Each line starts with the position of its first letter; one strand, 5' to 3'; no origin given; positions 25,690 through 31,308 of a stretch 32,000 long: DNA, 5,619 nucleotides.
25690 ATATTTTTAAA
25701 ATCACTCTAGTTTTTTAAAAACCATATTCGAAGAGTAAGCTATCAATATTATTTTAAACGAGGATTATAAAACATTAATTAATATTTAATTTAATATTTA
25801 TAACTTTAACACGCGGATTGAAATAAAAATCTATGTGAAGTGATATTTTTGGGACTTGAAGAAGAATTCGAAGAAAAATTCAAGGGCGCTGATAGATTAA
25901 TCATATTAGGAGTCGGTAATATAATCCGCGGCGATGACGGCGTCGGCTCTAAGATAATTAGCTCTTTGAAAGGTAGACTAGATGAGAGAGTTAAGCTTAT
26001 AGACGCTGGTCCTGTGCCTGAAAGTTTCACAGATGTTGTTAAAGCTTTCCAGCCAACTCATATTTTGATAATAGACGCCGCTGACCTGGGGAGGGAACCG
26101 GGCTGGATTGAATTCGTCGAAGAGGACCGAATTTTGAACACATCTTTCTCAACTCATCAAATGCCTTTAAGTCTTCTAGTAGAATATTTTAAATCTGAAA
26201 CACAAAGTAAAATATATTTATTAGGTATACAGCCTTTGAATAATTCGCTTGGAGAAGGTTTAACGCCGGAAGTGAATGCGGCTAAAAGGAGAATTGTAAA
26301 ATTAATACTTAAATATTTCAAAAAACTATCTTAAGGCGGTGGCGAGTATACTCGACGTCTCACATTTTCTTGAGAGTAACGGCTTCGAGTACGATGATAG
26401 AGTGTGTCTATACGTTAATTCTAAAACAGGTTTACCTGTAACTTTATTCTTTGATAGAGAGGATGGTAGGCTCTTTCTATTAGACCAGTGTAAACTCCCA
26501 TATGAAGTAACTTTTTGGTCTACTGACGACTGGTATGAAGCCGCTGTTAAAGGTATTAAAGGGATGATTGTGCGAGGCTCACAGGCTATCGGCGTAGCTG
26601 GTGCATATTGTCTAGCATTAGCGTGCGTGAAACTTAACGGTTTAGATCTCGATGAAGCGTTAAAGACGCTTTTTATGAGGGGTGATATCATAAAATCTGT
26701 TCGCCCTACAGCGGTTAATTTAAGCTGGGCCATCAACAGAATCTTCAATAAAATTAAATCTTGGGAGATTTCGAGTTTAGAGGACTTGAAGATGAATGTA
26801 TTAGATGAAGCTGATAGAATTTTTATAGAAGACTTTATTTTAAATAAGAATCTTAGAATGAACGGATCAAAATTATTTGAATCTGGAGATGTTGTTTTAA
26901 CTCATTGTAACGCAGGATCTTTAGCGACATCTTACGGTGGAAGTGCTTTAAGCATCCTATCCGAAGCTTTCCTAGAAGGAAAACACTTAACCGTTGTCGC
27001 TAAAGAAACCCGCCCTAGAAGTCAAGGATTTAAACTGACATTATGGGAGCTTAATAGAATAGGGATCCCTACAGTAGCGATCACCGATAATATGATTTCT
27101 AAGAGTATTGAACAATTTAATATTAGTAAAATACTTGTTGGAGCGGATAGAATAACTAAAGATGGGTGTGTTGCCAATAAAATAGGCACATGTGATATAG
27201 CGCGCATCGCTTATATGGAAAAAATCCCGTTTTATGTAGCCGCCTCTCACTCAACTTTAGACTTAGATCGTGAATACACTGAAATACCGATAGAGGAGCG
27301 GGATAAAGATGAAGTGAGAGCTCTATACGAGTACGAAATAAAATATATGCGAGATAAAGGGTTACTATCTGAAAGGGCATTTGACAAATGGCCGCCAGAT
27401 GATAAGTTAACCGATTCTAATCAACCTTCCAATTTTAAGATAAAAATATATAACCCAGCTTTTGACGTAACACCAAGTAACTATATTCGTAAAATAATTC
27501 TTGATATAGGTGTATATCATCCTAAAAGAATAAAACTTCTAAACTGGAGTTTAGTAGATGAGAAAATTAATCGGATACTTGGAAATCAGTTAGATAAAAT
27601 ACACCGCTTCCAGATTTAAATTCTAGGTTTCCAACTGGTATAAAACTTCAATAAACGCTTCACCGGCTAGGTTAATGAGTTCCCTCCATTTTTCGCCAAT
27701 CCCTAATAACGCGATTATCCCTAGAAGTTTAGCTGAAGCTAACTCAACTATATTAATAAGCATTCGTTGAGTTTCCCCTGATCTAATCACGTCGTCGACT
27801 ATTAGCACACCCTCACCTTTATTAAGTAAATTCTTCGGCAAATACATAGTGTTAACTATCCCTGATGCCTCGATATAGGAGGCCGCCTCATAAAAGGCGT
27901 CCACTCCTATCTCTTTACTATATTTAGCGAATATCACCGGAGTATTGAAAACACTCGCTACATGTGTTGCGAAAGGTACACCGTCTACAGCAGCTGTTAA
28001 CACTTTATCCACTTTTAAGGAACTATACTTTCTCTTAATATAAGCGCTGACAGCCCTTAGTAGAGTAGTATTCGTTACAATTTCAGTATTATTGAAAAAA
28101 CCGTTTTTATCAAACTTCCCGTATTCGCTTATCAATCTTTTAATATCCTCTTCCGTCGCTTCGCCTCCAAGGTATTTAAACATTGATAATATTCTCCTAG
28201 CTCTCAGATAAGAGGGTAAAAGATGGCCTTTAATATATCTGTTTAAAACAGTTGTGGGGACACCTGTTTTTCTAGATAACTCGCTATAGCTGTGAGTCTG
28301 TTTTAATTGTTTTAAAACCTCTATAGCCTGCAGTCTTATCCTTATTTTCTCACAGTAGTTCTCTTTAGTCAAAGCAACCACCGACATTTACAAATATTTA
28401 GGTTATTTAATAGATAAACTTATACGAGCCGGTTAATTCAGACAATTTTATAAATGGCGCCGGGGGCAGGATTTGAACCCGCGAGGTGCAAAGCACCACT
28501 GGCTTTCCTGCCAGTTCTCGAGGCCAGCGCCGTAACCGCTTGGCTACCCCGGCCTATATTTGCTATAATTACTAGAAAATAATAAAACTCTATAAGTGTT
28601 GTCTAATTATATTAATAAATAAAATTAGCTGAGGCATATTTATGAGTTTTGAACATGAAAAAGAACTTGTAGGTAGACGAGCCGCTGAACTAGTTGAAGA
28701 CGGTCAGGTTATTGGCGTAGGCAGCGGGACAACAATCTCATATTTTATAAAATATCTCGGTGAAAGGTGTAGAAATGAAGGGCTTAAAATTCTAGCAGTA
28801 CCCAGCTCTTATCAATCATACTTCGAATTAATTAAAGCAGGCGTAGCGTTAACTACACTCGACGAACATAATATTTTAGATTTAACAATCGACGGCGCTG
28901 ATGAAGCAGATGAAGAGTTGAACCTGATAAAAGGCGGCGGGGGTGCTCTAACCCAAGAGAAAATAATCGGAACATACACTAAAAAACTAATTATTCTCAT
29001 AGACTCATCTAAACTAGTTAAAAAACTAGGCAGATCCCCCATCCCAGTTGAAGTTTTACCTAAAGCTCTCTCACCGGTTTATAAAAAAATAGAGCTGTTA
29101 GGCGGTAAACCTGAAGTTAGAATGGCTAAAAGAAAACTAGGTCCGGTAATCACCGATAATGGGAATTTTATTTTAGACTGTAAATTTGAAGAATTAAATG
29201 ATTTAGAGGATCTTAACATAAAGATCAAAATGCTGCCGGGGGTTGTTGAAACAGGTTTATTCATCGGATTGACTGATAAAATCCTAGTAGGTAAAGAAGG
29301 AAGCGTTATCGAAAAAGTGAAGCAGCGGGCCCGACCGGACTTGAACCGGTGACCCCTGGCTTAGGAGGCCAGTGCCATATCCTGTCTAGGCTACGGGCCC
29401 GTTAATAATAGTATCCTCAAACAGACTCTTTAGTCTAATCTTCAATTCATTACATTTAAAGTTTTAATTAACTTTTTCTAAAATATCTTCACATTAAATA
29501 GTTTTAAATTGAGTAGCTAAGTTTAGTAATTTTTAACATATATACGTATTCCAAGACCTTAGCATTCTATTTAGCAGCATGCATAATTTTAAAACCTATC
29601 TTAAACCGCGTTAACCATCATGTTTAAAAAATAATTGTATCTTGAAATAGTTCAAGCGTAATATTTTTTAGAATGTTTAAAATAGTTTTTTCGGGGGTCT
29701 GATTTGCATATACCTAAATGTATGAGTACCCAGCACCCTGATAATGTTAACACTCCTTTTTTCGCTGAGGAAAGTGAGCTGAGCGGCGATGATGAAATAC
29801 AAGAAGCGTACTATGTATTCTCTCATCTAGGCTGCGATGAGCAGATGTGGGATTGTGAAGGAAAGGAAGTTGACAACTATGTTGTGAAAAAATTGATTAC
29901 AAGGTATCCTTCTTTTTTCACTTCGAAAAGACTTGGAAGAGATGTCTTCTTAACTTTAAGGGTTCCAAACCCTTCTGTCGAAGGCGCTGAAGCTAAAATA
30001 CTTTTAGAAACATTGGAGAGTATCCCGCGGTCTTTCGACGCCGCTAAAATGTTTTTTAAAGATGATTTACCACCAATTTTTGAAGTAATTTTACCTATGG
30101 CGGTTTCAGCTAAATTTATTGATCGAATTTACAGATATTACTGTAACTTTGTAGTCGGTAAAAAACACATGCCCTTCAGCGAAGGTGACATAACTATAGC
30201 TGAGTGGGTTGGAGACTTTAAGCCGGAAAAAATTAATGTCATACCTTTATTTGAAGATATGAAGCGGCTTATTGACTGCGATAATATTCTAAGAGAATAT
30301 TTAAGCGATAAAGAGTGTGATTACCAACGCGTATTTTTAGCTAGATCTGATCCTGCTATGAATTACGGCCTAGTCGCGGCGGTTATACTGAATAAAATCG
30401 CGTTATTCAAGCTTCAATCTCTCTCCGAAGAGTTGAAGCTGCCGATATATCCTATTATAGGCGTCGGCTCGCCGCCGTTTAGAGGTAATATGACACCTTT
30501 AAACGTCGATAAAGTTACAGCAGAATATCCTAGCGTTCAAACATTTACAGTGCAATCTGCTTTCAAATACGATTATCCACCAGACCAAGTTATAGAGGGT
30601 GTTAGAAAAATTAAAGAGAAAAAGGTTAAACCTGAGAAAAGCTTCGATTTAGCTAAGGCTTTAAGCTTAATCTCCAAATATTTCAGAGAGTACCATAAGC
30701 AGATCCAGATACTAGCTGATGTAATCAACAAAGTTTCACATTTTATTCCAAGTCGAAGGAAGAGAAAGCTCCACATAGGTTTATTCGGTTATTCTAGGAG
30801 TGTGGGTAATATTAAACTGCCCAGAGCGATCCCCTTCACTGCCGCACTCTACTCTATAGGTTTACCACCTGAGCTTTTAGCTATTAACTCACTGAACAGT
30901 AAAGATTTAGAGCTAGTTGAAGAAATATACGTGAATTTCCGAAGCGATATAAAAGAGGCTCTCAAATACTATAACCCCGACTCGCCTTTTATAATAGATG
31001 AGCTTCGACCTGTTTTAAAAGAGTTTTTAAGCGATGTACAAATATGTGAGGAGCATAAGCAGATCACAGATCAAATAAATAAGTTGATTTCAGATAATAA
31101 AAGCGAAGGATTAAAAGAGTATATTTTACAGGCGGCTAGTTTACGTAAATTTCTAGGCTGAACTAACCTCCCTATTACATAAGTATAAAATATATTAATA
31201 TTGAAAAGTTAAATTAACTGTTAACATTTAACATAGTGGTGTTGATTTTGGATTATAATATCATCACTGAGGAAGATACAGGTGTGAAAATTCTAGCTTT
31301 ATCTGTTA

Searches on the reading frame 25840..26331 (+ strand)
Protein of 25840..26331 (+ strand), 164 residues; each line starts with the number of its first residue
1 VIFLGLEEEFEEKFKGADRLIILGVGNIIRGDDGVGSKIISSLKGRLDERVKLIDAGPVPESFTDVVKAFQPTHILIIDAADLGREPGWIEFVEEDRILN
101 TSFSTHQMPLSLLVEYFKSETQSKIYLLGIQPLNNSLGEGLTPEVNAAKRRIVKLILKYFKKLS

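Call 17: search_protein_families(library=pfam, proteins=[window:25840-26331:+], max_evalue=0.001)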
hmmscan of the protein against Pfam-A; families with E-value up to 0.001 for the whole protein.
window:25840-26331:+ (164 aa): 1 family
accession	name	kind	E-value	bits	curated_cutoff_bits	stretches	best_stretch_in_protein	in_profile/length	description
PF01750.23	HycI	-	2.1e-22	79.8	23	1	39-158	3-129/130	Hydrogenase maturation protease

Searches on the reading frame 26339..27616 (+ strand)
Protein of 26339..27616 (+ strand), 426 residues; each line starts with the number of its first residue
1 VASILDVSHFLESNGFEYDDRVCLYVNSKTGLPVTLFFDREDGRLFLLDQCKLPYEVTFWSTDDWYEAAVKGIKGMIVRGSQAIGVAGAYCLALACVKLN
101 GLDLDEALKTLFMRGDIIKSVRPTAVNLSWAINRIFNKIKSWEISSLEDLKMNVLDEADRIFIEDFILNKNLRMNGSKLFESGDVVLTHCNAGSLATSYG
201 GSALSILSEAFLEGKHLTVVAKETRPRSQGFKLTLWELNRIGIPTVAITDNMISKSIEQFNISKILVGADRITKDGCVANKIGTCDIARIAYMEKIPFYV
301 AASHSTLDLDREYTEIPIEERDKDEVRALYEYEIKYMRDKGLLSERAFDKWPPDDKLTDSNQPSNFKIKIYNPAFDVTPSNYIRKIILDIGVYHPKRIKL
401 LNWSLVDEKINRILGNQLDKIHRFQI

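Call 17: search_protein_families(library=pfam, proteins=[window:26339-27616:+], max_evalue=0.001)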
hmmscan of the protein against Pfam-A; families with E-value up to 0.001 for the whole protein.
window:26339-27616:+ (426 aa): 1 family
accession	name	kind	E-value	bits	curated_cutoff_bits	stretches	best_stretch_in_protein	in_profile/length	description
PF01008.23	IF-2B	-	1.8e-68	231.3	22.4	1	78-395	2-280/280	Initiation factor 2 subunit family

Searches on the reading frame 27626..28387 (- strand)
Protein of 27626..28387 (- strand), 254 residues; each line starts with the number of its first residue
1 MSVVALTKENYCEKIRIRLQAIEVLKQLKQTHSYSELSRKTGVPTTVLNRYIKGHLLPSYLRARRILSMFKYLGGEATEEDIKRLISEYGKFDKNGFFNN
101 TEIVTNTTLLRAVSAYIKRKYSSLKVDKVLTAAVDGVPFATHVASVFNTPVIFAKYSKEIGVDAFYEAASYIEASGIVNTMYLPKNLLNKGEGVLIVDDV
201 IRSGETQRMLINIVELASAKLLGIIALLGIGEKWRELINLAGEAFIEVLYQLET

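Call 74: search_protein_families(library=pfam, proteins=[window:27626-28387:-], max_evalue=0.001)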
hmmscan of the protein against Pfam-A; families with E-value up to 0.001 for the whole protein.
window:27626-28387:- (254 aa): 2 families
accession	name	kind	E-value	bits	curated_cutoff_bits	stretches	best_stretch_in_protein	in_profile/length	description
PF00156.33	Pribosyltran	-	7.6e-11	42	26.3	1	101-236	3-132/158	Phosphoribosyl transferase domain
PF01381.28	HTH_3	-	0.0005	20.5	23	0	29-70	7-48/55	Helix-turn-helix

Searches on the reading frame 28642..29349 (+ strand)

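Call 74: search_protein_families(library=pfam, proteins=[window:28642-29349:+], max_evalue=0.001)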
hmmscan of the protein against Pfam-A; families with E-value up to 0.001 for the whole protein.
window:28642-29349:+ (236 aa): 2 families
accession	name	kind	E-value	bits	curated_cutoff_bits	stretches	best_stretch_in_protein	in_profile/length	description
PF06026.20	Rib_5-P_isom_A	-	3.1e-63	212.9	26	1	52-219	2-171/173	Ribose 5-phosphate isomerase A (phosphoriboisomerase A)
PF00455.28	DeoRC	-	1.4e-07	32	31.8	1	5-42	4-41/160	DeoR C terminal sensor domain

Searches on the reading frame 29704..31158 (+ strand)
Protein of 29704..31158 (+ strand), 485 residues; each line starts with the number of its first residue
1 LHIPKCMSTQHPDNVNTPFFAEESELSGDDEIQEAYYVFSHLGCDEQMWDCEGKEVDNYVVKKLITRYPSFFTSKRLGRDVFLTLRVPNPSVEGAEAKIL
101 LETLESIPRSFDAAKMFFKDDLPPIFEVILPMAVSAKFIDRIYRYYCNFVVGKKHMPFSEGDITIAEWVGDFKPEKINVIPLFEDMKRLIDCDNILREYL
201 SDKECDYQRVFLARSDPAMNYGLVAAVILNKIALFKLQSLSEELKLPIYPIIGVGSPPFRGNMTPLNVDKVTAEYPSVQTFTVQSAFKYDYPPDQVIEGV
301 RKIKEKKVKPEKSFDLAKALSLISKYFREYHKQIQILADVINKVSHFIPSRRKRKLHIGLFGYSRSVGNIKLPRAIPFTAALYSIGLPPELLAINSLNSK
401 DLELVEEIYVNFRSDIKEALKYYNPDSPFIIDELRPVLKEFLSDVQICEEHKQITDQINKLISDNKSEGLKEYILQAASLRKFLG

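Call 74: search_protein_families(library=pfam, proteins=[window:29704-31158:+], max_evalue=0.001)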
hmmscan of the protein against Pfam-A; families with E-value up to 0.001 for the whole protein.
window:29704-31158:+ (485 aa): 1 family
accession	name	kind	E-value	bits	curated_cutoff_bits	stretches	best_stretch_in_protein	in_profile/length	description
PF14010.12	PEPcase_2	-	3e-195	649.9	25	1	3-485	1-493/493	Phosphoenolpyruvate carboxylase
